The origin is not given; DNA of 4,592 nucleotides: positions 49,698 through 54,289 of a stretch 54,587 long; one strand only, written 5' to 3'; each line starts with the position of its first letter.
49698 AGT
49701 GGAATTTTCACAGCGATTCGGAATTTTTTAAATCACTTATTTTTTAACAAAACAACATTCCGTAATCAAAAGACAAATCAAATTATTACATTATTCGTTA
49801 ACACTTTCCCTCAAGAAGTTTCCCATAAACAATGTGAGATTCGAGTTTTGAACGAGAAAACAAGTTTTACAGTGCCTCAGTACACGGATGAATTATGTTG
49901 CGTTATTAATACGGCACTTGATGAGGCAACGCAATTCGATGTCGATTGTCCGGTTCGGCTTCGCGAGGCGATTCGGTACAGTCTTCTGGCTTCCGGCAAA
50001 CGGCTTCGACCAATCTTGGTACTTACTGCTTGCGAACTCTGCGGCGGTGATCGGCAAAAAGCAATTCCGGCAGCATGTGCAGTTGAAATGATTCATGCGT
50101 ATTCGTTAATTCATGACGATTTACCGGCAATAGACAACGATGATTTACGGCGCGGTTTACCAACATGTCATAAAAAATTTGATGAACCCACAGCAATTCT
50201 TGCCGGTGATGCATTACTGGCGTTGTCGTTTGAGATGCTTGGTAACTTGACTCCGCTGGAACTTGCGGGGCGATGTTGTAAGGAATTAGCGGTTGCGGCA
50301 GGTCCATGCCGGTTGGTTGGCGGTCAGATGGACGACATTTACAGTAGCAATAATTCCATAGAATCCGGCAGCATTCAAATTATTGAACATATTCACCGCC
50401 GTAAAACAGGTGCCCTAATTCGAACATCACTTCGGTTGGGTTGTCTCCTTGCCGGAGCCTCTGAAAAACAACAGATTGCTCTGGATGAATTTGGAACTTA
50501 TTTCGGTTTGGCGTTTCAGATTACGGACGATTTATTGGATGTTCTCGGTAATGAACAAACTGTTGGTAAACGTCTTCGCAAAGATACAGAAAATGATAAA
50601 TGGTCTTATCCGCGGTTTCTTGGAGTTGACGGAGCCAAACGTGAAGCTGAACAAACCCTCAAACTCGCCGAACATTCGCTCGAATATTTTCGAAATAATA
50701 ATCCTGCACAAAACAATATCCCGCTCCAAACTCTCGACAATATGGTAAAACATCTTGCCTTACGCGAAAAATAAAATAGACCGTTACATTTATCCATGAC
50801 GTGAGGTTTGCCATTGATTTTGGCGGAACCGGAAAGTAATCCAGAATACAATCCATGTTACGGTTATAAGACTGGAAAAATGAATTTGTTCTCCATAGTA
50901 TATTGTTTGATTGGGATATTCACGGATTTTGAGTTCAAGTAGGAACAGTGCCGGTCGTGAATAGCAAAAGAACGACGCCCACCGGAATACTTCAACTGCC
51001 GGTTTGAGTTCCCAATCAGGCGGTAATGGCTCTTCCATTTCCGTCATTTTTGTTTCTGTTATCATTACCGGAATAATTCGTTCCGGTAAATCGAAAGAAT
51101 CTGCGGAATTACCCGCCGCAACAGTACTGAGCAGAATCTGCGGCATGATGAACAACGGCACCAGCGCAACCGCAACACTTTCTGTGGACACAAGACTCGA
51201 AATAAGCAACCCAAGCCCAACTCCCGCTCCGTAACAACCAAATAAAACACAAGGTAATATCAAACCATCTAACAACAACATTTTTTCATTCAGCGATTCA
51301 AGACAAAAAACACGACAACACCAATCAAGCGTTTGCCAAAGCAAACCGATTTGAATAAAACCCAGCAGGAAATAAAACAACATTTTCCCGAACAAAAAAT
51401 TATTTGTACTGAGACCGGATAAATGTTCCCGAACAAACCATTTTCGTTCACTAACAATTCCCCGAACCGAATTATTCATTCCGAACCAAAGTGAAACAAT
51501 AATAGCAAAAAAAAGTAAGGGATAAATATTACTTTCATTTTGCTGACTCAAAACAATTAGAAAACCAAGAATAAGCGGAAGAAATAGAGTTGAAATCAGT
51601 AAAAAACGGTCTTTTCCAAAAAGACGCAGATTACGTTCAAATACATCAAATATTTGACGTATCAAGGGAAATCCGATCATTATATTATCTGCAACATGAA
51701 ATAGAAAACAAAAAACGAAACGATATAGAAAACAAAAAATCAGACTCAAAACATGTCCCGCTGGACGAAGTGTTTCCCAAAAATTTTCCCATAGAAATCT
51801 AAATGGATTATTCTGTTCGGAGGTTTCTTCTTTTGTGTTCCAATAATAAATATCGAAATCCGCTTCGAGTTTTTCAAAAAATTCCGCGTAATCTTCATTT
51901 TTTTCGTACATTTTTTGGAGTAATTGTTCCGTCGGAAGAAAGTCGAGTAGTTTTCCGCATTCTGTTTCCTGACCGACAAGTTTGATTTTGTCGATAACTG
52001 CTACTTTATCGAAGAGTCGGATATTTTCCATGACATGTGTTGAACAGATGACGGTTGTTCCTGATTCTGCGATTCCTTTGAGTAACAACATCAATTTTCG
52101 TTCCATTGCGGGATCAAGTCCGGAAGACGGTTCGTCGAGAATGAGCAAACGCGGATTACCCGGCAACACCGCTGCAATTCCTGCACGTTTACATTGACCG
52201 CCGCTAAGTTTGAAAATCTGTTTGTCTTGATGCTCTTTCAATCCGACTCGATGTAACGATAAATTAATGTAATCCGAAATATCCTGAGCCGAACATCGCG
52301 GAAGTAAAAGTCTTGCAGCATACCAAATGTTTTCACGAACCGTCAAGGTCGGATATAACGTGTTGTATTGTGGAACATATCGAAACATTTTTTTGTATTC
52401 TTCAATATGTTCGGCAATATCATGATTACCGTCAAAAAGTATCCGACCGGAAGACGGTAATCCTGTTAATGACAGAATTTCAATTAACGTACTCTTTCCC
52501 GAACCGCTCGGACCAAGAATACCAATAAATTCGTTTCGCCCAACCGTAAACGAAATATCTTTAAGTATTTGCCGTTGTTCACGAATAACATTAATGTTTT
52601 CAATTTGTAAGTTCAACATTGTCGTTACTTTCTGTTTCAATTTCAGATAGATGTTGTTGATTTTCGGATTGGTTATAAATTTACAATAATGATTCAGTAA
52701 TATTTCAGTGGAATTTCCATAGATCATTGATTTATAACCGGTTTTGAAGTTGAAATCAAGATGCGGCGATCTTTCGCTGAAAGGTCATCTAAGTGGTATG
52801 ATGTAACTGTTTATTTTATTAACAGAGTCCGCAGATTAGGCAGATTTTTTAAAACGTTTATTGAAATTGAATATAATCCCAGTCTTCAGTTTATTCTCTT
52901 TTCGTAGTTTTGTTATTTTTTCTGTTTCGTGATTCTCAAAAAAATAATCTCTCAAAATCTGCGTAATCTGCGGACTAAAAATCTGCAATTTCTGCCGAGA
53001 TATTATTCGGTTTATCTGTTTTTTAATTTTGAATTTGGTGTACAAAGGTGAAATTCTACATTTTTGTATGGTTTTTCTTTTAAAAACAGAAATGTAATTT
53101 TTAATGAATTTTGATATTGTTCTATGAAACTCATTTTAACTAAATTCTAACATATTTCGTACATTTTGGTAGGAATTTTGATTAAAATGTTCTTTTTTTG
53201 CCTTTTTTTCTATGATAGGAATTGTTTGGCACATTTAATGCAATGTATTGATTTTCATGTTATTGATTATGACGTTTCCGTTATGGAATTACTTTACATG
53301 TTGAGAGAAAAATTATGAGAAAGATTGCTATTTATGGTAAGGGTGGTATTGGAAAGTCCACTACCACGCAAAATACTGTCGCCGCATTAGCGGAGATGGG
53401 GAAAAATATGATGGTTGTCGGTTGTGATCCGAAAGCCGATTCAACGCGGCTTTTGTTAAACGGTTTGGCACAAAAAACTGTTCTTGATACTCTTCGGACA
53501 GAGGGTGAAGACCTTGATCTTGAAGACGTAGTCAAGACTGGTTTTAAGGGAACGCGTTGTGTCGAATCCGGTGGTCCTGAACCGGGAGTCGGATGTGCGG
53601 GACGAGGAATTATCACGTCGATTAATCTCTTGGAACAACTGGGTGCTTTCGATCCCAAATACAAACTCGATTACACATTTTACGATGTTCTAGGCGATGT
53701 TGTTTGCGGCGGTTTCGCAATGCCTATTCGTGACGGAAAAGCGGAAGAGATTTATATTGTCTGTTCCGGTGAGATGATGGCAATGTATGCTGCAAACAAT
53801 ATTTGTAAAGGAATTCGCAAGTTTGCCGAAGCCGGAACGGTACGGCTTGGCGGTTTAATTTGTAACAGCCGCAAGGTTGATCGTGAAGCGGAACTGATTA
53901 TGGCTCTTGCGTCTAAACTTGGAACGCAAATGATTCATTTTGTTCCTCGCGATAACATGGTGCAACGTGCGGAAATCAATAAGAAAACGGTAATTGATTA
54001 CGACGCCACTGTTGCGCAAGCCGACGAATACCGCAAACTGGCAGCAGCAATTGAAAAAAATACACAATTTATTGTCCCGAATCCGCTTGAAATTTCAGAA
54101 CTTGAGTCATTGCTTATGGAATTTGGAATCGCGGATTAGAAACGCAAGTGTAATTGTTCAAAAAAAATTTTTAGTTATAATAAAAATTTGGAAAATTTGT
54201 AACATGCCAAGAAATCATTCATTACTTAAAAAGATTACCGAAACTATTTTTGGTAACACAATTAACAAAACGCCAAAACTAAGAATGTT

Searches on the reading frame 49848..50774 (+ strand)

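Call 40: search_protein_families(library=pfam, proteins=[window:49848-50774:+], max_evalue=0.001)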
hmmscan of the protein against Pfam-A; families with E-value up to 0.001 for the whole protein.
window:49848-50774:+ (308 aa): 1 family
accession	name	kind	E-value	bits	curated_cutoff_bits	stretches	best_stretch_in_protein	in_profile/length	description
PF00348.22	polyprenyl_synt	-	1.1e-56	192.4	27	1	37-271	3-230/251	Polyprenyl synthetase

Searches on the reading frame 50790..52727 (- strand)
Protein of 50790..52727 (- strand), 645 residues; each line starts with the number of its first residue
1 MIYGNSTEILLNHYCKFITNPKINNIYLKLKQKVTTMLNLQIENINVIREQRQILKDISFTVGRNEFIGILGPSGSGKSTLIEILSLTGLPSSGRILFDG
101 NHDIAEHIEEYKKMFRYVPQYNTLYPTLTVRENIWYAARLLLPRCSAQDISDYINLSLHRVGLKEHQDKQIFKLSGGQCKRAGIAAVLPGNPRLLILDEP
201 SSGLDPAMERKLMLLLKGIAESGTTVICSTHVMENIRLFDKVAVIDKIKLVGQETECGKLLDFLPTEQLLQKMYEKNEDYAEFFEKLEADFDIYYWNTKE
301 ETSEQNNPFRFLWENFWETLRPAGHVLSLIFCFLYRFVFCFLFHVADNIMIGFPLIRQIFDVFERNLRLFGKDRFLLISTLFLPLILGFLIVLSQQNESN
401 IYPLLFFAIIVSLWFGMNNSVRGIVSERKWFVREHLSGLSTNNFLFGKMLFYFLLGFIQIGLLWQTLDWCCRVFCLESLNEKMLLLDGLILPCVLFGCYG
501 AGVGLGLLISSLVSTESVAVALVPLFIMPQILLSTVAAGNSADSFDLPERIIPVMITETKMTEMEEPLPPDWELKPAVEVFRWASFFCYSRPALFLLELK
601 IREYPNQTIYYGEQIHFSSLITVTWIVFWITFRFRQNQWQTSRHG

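Call 40: search_protein_families(library=pfam, proteins=[window:50790-52727:-], max_evalue=0.001)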
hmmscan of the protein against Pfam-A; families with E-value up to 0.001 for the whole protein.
window:50790-52727:- (645 aa): 6 families
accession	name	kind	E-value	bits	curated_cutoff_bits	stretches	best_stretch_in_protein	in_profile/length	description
PF00005.33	ABC_tran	-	2.5e-30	106.3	25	1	55-201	1-136/137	ABC transporter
PF13304.12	AAA_21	-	1.5e-13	51.9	27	1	171-231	235-298/304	AAA domain, putative AbiEii toxin, Type IV TA system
PF01061.29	ABC2_membrane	-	3.3e-13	50.1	26.9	1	358-536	2-179/211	ABC-2 type transporter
PF12698.13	ABC2_membrane_3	-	1.5e-09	37.8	31.6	1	394-591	154-313/347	ABC-2 family transporter protein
PF03308.22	MeaB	-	0.00032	20.2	23.1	1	49-87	17-55/273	Methylmalonyl Co-A mutase-associated GTPase MeaB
PF13476.12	AAA_23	-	0.00093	20.3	27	1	40-87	2-41/201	AAA domain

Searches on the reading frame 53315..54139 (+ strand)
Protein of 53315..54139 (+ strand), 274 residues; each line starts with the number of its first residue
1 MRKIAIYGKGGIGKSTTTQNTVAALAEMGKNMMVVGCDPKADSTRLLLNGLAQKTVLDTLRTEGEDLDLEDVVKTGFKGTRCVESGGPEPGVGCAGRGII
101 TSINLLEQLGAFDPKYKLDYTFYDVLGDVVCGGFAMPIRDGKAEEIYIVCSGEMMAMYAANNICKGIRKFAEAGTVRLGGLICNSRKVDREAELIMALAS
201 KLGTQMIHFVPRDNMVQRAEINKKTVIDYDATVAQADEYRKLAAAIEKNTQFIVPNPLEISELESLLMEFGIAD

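Call 40: search_protein_families(library=pfam, proteins=[window:53315-54139:+], max_evalue=0.001)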
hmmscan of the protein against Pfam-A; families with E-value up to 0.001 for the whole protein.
window:53315-54139:+ (274 aa): 5 families
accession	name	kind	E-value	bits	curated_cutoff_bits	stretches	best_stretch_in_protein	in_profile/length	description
PF00142.24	Fer4_NifH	-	3e-126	420.9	25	1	2-272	1-270/271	4Fe-4S iron sulfur cluster binding proteins, NifH/frxC family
PF01656.29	CbiA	-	3.6e-11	43.5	25.4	1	5-226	3-125/125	CobQ/CobB/MinD/ParA nucleotide binding domain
PF13614.12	AAA_31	-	1.1e-07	32.5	27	1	1-70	1-70/177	AAA domain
PF02374.21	ArsA_ATPase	-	3.4e-06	26.9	24.3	1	1-39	1-39/305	Anion-transporting ATPase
PF10609.15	ParA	-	9.6e-06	25.6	27.1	1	7-45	10-48/246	NUBPL iron-transfer P-loop NTPase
